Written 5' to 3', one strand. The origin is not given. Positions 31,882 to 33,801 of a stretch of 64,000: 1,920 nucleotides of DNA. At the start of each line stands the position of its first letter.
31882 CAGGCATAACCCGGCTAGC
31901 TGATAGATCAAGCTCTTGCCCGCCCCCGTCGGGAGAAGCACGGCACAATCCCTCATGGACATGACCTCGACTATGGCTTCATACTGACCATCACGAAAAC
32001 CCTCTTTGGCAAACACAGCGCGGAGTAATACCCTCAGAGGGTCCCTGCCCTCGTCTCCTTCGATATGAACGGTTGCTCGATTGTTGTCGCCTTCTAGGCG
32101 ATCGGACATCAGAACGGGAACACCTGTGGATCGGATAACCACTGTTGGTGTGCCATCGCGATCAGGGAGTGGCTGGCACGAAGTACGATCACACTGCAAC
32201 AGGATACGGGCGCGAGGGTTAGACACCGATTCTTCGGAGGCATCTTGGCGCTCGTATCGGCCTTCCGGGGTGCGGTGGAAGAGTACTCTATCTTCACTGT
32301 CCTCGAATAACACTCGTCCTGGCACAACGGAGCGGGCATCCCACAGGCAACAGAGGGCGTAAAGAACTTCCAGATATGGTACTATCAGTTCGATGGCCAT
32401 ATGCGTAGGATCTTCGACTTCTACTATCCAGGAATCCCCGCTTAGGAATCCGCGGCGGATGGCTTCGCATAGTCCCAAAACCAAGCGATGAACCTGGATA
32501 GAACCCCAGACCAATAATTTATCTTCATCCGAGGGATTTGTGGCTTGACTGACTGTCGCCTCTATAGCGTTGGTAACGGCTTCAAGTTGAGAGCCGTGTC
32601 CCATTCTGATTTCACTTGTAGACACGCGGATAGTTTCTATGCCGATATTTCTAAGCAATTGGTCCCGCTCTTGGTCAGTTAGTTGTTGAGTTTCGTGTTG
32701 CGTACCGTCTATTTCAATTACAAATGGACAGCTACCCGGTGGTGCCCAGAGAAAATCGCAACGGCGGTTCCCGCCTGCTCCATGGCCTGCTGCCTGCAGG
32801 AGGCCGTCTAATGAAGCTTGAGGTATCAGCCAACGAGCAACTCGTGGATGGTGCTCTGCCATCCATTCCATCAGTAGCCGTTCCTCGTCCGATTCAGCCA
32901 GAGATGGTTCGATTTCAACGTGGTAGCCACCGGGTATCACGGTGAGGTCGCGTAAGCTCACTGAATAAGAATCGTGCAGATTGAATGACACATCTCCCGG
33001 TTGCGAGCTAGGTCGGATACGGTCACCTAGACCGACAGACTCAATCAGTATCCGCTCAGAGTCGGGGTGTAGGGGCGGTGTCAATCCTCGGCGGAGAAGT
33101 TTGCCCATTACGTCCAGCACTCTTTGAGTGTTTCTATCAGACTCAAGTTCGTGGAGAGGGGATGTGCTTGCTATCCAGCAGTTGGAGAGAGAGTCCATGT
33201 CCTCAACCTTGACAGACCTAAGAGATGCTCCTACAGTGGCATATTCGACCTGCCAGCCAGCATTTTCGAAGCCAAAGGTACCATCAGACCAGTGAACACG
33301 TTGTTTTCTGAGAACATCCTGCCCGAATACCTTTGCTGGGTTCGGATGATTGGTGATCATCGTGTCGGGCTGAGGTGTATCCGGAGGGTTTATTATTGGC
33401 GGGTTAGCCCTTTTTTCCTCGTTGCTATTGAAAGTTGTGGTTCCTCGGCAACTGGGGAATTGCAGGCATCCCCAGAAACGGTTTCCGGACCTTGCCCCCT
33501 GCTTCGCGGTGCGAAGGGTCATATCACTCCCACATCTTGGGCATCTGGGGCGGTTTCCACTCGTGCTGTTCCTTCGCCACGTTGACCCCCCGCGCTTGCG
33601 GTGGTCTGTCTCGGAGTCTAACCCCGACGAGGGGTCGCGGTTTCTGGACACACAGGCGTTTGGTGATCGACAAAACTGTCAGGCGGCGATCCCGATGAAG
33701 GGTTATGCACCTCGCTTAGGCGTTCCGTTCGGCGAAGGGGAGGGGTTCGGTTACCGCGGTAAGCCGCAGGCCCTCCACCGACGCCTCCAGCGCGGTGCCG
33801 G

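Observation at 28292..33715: Low-GC island encoding a zinc-finger / DUF559-nuclease / RecQ-like helicase giant protein coupled to a small coiled-coil protein: candidate undescribed defense or mobile-DNA module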

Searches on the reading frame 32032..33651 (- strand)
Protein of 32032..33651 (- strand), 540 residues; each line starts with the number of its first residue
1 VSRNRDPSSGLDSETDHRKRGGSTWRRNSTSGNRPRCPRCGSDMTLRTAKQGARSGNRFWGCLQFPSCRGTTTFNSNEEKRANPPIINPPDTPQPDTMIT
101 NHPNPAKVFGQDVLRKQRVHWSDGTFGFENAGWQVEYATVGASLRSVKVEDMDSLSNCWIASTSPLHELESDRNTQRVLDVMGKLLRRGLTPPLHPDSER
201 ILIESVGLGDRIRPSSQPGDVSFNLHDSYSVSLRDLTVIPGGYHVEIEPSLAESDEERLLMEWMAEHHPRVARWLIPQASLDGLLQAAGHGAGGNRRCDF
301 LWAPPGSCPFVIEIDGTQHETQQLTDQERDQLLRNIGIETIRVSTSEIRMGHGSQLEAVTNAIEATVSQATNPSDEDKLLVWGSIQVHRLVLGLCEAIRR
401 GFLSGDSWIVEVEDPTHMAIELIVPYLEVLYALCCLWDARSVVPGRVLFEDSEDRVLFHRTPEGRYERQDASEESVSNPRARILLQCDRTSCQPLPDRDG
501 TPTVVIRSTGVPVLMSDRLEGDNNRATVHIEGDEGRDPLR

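Call 37: predict_structure(alignment_id=A3)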
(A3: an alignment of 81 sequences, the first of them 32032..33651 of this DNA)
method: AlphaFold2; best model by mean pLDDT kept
length: 540 residues; sequences in the alignment: 81
mean_pLDDT: 86.0   pTM: 0.79
mean pLDDT of the five models: 86.0, 84.6, 84.7, 84.0, 83.9
residues with pLDDT >= 90: 372; 70-90: 92; 50-70: 19; < 50: 57
segments of 3 or more residues with pLDDT < 50: 1-31, 81-103, 105-107
pLDDT, mean of each block of 10 residues (from residue 1): 39 36 33 84 95 89 96 79 40 39 49 90 88 96 96 95 89 93 94 97 98 95 95 78 83 96 94 94 96 90 94 81 82 96 97 98 86 91 97 97 96 97 98 94 95 95 95 84 96 95 96 88 78 84
secondary structure, 60 per line:
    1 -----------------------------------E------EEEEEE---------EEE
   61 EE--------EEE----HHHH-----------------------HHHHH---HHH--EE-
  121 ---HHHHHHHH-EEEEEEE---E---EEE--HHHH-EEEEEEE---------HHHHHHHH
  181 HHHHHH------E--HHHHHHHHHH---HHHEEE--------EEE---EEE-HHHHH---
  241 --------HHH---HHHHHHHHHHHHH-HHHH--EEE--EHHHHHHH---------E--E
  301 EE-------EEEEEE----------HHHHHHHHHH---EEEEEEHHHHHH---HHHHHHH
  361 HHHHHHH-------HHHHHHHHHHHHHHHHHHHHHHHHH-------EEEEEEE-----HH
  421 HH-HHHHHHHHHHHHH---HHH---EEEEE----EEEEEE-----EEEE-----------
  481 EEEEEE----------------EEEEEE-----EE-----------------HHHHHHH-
elements in order: E43-48 E58-62 E71-73 H78-81 H105-109 H124-131 E133-139 E147-149 H152-155 E157-163 H173-186 H196-205 E212-214 E223-225 E229-231 H233-237 H255-267 H269-272 E275-277 H281-287 E300-302 E310-315 H326-335 E339-344 H345-350 H354-367 H375-399 E407-413 H419-422 H424-436 E446-450 E455-460 E466-469 E481-486 E503-508 H533-539

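Call 79: fold_search(model_id=the predicted structure, library=pdb)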
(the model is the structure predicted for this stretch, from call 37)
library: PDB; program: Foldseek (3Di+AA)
matches with E <= 10: 624; with E <= 0.001: 0
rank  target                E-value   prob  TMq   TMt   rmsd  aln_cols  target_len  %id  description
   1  5m4m                  5.8e-02  0.13  0.07  0.10  17.8       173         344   11  Application of Off-Rate Screening in the Identification of Novel Pan-Isoform Inhibitors of Pyruvate Dehydrogenase Kinase (released 2017-02-22)
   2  3r3p_B                6.2e-02  0.95  0.13  0.56   5.2       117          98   13  Homing Endonuclease I-Bth0305I Catalytic Domain (released 2011-10-05)
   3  7vbv_B                1.1e-01  0.08  0.07  0.10  13.5       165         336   11  Crystal structure of human pyruvate dehydrogenase kinase 2 in complex with compound 7 (released 2022-02-16)
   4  6tmp                  1.1e-01  0.08  0.07  0.10  18.4       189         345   10  Rapid optimisation of fragments and hits to lead compounds from screening of crude reaction mixtures (released 2020-10-14)
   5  2q8f                  1.1e-01  0.09  0.07  0.10  14.2       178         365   12  Structure of pyruvate dehydrogenase kinase isoform 1 (released 2007-07-24)
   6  9m3p                  1.3e-01  0.11  0.07  0.09  11.6       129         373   16  Crystal structure of human pyruvate dehydrogenase kinase isoform 1 in complex with ATP competitive inhibitor 3 (released 2025-04-02)
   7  2bht_C                1.3e-01  0.10  0.10  0.16  13.8       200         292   14  Crystal structure of O-acetylserine sulfhydrylase B (released 2005-06-22)
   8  2bu6                  1.3e-01  0.08  0.07  0.10  18.2       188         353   10  crystal structures of human pyruvate dehydrogenase kinase 2 containing physiological and synthetic ligands (released 2006-02-02)
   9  1gr5_A                1.3e-01  0.02  0.07  0.07  25.7       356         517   12  Solution Structure of apo GroEL by Cryo-Electron microscopy (released 2002-01-28)
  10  7nbc_BBB              1.4e-01  0.16  0.11  0.15  10.3       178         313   13  Crystal structure of human serine racemase in complex with DSiP fragment Z2856434779, XChem fragment screen. (released 2021-03-03)
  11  2q8g                  1.8e-01  0.08  0.07  0.10  13.3       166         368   13  Structure of pyruvate dehydrogenase kinase isoform 1 in complex with glucose-lowering drug AZD7545 (released 2007-07-24)
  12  6tn0                  1.9e-01  0.08  0.07  0.10  17.8       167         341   11  Rapid optimisation of fragments and hits to lead compounds from screening of crude reaction mixtures (released 2020-10-14)
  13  6tn2                  1.9e-01  0.08  0.07  0.10  17.8       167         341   11  Rapid optimisation of fragments and hits to lead compounds from screening of crude reaction mixtures (released 2020-10-14)
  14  9m3t                  1.9e-01  0.08  0.07  0.10  17.3       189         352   10  Crystal structure of human pyruvate dehydrogenase kinase isoform 2 in complex with ATP competitive inhibitor 22 (released 2025-06-11)
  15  8zm2                  2.1e-01  0.07  0.07  0.10  17.2       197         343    8  Structure of human pyruvate dehydrogenase kinase 2 complexed with compound 16 (released 2024-06-19)
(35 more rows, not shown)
